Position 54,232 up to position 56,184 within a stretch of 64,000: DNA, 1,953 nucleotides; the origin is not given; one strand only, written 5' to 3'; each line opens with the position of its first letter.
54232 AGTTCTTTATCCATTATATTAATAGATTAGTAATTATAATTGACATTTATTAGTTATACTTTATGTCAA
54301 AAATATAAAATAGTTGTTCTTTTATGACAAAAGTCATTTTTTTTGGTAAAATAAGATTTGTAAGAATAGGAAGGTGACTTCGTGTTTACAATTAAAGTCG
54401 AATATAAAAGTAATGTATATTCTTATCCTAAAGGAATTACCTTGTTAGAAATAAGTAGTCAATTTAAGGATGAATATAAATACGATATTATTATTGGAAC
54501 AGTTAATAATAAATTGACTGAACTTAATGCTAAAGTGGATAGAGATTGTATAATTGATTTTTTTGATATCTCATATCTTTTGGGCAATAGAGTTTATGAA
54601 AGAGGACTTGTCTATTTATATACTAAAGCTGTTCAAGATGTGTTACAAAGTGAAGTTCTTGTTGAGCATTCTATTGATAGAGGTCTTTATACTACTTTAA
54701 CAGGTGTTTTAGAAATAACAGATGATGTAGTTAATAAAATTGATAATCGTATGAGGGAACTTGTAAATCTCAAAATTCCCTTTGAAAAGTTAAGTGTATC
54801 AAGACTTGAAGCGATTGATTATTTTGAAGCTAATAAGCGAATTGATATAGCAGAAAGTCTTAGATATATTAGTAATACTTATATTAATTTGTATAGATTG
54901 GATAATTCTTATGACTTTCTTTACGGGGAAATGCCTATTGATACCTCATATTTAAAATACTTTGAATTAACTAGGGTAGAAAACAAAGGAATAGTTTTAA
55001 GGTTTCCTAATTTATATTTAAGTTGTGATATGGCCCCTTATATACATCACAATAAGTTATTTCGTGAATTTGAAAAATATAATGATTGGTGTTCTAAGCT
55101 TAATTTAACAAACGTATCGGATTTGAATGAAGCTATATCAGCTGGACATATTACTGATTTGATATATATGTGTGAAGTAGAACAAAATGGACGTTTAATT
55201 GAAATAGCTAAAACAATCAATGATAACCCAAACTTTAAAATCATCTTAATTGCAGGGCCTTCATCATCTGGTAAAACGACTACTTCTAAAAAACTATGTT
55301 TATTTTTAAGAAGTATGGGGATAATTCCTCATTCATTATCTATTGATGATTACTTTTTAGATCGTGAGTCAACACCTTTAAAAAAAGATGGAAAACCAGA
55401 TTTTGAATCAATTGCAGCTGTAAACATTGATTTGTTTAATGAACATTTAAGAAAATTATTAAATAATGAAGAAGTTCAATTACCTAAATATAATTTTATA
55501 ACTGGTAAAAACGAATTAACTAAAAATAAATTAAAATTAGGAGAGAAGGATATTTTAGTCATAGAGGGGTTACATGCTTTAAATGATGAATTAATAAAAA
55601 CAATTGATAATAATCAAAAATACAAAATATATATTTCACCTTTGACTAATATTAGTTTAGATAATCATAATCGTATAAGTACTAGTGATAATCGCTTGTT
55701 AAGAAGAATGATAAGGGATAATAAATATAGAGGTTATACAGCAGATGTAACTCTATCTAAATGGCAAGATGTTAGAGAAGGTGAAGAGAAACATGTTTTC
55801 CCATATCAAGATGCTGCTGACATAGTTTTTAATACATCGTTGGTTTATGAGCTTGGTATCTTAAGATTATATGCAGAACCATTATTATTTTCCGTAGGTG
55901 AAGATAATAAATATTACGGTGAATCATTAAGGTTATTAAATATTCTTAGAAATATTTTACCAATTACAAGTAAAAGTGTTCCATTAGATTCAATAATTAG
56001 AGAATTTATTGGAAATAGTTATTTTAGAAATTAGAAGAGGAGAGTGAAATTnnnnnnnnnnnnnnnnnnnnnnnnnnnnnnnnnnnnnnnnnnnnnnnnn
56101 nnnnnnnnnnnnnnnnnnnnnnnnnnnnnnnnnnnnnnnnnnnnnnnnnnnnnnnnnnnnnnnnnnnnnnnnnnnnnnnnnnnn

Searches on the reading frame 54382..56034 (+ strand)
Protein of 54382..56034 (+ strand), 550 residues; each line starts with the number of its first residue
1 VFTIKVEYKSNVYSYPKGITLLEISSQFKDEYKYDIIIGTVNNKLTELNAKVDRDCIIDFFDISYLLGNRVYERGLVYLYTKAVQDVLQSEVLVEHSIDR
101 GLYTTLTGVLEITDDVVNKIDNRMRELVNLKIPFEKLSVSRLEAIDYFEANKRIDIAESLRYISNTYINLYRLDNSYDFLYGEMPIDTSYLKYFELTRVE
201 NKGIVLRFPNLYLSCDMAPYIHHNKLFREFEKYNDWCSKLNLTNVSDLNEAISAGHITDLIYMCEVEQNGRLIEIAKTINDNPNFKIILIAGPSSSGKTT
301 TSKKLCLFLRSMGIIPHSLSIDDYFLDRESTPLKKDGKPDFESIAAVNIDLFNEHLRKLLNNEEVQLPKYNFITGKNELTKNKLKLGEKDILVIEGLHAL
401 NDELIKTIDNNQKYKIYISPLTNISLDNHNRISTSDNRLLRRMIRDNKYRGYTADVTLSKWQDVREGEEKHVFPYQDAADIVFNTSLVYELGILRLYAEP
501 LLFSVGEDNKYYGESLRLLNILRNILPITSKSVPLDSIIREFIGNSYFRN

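Call 68: search_protein_families(library=pfam, proteins=[window:54382-56034:+], max_evalue=0.001)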
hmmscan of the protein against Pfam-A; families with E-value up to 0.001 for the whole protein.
window:54382-56034:+ (550 aa): 1 family
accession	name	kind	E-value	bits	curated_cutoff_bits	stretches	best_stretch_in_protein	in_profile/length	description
PF00485.24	PRK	-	7.1e-21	75.4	22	1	287-484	1-188/196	Phosphoribulokinase / Uridine kinase family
